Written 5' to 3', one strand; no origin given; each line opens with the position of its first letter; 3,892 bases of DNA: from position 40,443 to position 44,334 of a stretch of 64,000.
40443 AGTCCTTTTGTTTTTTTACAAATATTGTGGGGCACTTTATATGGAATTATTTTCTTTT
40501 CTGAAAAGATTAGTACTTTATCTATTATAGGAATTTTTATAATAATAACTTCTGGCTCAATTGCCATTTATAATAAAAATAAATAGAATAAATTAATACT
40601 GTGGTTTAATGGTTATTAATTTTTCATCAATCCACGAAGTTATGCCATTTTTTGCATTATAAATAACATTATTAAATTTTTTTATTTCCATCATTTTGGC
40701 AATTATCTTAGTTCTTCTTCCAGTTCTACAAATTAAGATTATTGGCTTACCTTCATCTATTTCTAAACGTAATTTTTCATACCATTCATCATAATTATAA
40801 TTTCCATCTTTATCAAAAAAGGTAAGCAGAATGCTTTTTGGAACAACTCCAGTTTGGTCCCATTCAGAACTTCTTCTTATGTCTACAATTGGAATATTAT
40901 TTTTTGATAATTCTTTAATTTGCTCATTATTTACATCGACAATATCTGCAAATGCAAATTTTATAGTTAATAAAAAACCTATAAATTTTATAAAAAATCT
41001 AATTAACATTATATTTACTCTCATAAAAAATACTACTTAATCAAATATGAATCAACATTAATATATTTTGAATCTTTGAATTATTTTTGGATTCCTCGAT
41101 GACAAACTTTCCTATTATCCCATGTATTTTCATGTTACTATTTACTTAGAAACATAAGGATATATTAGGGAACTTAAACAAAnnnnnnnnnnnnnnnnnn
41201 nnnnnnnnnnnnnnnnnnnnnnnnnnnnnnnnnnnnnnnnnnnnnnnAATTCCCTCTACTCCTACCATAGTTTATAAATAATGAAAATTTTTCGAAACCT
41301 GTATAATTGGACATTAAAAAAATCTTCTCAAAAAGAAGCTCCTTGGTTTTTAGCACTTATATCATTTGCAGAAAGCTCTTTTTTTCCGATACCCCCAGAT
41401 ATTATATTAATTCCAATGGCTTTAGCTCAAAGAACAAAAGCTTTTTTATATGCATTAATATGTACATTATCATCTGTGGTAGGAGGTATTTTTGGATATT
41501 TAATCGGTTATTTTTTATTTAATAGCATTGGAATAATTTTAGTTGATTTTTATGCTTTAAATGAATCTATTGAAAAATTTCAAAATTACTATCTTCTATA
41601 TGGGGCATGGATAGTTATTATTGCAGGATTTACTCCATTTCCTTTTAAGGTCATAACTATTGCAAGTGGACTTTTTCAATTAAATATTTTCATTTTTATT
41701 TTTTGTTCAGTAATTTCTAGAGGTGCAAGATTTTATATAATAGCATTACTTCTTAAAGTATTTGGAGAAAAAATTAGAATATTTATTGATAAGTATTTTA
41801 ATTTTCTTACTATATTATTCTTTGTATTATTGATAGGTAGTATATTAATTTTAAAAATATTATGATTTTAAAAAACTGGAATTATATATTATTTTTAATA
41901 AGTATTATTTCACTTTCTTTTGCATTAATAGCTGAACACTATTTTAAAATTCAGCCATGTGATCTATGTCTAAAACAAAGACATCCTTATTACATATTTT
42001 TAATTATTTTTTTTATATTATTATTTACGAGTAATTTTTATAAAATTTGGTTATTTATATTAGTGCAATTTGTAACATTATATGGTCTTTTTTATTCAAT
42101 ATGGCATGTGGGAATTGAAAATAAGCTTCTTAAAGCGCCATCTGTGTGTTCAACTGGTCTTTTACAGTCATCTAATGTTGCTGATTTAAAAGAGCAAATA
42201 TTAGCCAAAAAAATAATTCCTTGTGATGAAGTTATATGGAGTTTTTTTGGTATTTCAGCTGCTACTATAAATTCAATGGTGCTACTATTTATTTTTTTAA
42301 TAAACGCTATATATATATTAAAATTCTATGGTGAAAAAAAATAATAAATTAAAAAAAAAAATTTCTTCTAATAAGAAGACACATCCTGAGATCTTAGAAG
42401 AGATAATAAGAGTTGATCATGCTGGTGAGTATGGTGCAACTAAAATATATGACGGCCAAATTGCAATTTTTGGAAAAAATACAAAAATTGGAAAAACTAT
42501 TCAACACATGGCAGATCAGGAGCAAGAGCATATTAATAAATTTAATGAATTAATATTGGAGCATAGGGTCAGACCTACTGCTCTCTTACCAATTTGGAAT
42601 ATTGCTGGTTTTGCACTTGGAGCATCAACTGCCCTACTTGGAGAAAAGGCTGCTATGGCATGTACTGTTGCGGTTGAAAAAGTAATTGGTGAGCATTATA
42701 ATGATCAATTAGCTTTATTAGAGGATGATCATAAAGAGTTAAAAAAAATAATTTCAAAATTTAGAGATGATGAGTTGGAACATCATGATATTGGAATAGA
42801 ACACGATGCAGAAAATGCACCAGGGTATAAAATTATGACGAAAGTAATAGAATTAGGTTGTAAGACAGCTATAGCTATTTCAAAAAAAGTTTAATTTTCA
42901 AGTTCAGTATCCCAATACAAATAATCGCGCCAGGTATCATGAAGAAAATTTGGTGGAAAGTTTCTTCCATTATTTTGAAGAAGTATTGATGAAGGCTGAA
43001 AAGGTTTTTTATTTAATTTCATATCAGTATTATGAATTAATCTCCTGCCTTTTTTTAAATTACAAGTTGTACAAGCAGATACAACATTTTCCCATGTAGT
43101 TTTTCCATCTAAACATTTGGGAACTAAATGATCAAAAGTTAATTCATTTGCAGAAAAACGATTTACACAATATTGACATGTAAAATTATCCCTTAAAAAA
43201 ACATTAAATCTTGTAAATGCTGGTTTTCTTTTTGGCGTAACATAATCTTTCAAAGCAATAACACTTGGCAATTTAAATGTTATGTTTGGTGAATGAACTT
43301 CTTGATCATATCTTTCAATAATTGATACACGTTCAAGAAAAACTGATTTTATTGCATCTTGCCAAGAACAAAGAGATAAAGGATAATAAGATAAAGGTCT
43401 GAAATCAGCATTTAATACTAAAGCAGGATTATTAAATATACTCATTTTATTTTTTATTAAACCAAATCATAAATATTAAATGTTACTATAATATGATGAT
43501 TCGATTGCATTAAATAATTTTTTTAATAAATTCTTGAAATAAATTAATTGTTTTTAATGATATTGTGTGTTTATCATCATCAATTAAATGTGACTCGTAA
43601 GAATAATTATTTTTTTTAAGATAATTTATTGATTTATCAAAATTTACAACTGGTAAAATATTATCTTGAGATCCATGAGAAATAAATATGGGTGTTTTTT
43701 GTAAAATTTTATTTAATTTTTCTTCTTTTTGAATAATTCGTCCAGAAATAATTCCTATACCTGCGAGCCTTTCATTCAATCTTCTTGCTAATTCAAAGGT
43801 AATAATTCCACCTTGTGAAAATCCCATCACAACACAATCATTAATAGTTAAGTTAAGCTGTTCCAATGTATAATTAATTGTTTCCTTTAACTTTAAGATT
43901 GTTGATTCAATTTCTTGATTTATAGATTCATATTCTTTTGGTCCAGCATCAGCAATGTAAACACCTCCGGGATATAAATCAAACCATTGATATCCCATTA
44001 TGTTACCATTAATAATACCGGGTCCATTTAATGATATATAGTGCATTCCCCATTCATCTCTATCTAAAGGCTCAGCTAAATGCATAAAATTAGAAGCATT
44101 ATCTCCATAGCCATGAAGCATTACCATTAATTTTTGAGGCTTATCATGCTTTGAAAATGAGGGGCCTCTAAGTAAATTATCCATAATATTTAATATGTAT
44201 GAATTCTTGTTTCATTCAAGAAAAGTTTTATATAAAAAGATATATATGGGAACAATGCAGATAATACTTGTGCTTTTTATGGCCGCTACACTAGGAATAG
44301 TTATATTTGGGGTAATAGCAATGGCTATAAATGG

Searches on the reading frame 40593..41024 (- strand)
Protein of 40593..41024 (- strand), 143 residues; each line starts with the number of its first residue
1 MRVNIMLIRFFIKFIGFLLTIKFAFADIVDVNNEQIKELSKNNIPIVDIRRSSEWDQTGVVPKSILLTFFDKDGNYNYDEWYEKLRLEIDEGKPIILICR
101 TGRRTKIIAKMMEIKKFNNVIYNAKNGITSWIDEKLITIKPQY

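Call 92: search_protein_families(library=pfam, proteins=[window:40593-41024:-], max_evalue=1e-8)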
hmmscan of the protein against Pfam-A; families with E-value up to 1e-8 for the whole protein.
window:40593-41024:- (143 aa): 1 family
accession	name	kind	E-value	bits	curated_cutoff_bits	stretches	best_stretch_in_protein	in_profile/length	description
PF00581.25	Rhodanese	-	6.4e-13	49.5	22.2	1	36-133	6-101/102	Rhodanese-like domain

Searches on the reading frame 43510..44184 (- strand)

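Call 3: search_protein_families(library=ncbifam, proteins=[window:43510-44184:-])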
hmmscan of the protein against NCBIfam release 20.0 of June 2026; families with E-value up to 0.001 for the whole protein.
window:43510-44184:- (224 aa): 7 families
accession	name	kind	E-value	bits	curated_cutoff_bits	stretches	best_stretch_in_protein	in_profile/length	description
NF008525.0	PRK11460.1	equivalog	4.8e-15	55.5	191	1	13-213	12-198/232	esterase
NF050058.1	e_dPHAscl_type1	hypoth_equivalog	5.8e-08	32.6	150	1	98-156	87-145/276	extracellular catalytic domain type 1 short-chain-length polyhydroxyalkanoate depolymerase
NF047577.1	quino_deg_MhqD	equivalog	1.6e-07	31.2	325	1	11-202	6-179/195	methylhydroquinone degradation carboxylesterase MhqD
NF011457.0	PRK14875.1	equivalog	2.7e-06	26.6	307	0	93-148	178-231/372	acetoin dehydrogenase dihydrolipoyllysine-residue acetyltransferase subunit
TIGR03695.1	menH_SHCHC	equivalog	5.1e-05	22.8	208.55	0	98-150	52-106/252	2-succinyl-6-hydroxy-2,4-cyclohexadiene-1-carboxylate synthase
NF052620.1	AryltfaseLP1002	equivalog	8e-05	22.1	300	0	162-211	187-236/265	lp_1002 family arylesterase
TIGR01738.1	bioH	equivalog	0.00055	19.7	206.95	0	18-56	5-42/245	pimeloyl-ACP methyl ester esterase BioH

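Call 4: search_protein_families(library=pfam, proteins=[window:43510-44184:-])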
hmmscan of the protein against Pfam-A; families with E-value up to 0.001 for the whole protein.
window:43510-44184:- (224 aa): 6 families
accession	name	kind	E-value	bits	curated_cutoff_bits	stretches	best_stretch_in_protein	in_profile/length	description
PF02230.22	Abhydrolase_2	-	4.2e-33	115.5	23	1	11-224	8-217/217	Phospholipase/Carboxylesterase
PF01738.24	DLH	-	1.1e-07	32.2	21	1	92-206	73-186/217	Dienelactone hydrolase family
PF12146.15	Hydrolase_4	-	1.5e-07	31.4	27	0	15-69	2-56/239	Serine aminopeptidase, S33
PF00561.26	Abhydrolase_1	-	3.2e-07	30.7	25.8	1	19-148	2-102/245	alpha/beta hydrolase fold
PF00975.26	Thioesterase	-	7.1e-05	23.6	26.4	0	98-142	47-93/226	Thioesterase domain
PF03959.19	FSH1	-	0.00023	21.4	21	0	20-178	7-175/211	Serine hydrolase (FSH1)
